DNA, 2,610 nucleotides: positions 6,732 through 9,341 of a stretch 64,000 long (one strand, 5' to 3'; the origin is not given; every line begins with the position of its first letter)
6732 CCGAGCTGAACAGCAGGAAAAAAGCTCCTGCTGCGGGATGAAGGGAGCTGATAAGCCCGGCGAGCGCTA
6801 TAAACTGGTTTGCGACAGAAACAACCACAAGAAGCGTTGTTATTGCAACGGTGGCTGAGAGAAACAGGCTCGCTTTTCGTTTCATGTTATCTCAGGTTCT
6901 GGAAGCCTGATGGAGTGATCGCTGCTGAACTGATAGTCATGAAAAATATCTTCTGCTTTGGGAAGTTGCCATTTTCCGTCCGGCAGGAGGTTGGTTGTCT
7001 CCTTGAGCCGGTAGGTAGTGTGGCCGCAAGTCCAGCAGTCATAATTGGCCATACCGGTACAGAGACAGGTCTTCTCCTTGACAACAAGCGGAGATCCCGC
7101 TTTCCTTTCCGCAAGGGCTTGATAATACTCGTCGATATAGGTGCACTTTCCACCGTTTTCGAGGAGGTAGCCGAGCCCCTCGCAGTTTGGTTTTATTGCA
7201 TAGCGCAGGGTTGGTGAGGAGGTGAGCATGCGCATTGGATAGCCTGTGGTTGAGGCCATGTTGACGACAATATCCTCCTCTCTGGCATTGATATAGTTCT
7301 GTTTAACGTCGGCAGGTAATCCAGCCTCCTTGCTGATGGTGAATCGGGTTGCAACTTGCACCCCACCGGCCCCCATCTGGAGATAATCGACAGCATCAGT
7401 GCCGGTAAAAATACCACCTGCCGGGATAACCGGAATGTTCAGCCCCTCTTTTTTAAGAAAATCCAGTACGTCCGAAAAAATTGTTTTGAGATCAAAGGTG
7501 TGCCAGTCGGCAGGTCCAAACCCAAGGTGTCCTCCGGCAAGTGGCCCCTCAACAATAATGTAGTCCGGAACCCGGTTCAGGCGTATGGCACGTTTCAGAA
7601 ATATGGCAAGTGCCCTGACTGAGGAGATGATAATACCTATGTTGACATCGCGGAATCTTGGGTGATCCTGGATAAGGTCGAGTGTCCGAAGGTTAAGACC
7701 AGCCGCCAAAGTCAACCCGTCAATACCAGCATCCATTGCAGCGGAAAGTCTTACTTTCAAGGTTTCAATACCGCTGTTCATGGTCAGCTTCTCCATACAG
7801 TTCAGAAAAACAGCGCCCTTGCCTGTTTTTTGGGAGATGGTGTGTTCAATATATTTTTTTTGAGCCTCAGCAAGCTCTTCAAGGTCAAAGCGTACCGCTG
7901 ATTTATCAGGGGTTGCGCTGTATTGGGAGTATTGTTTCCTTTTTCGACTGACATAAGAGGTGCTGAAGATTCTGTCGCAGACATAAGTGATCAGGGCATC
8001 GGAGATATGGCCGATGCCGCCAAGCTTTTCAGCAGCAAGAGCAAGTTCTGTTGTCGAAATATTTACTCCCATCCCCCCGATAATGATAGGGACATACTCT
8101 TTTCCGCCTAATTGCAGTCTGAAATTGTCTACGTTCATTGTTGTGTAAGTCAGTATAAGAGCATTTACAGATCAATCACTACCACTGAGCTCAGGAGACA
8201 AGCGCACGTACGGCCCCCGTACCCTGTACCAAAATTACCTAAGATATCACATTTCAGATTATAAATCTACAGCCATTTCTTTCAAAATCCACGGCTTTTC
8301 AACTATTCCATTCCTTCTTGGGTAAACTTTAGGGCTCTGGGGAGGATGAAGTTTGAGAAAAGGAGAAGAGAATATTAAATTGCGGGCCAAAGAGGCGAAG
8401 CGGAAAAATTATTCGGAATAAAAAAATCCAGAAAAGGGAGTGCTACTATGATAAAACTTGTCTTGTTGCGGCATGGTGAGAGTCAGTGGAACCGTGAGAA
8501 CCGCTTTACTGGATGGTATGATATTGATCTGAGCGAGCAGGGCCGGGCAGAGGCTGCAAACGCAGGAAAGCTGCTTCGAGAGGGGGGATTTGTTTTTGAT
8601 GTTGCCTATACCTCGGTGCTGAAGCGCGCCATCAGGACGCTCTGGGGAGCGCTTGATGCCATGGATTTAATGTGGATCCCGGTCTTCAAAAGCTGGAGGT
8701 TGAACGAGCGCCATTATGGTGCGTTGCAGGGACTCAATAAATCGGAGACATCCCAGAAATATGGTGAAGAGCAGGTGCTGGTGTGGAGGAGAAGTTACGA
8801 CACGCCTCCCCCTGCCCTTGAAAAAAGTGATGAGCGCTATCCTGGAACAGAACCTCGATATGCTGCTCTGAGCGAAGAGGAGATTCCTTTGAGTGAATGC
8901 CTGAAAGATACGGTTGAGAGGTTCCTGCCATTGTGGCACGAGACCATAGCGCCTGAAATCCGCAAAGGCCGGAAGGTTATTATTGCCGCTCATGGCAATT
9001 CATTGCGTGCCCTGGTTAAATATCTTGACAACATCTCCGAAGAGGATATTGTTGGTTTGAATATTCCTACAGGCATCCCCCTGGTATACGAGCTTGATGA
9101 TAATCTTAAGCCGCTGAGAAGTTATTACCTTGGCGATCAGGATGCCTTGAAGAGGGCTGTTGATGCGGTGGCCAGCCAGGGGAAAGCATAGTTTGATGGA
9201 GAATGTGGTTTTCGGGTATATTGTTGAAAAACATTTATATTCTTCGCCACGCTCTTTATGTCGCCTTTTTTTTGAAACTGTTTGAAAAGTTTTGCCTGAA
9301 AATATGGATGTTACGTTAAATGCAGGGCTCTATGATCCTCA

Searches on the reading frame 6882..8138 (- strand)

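Call 51: search_protein_families(library=pfam, proteins=[window:6882-8138:-], max_evalue=0.00001)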
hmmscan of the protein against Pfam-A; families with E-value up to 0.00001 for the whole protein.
window:6882-8138:- (418 aa): 2 families
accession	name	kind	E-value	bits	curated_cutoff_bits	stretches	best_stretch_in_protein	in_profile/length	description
PF03060.21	NMO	-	1.1e-27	97.7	28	1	16-307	12-265/331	Nitronate monooxygenase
PF01180.27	DHO_dh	-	1.3e-06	28.2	27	1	227-267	233-273/291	Dihydroorotate dehydrogenase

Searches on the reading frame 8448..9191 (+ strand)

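Call 51: search_protein_families(library=pfam, proteins=[window:8448-9191:+], max_evalue=0.00001)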
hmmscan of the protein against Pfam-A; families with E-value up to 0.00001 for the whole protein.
window:8448-9191:+ (247 aa): 1 family
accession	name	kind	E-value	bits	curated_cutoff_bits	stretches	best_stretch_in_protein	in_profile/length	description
PF00300.27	His_Phos_1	-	6.9e-34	117.6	21.7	1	4-126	1-118/194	Histidine phosphatase superfamily (branch 1)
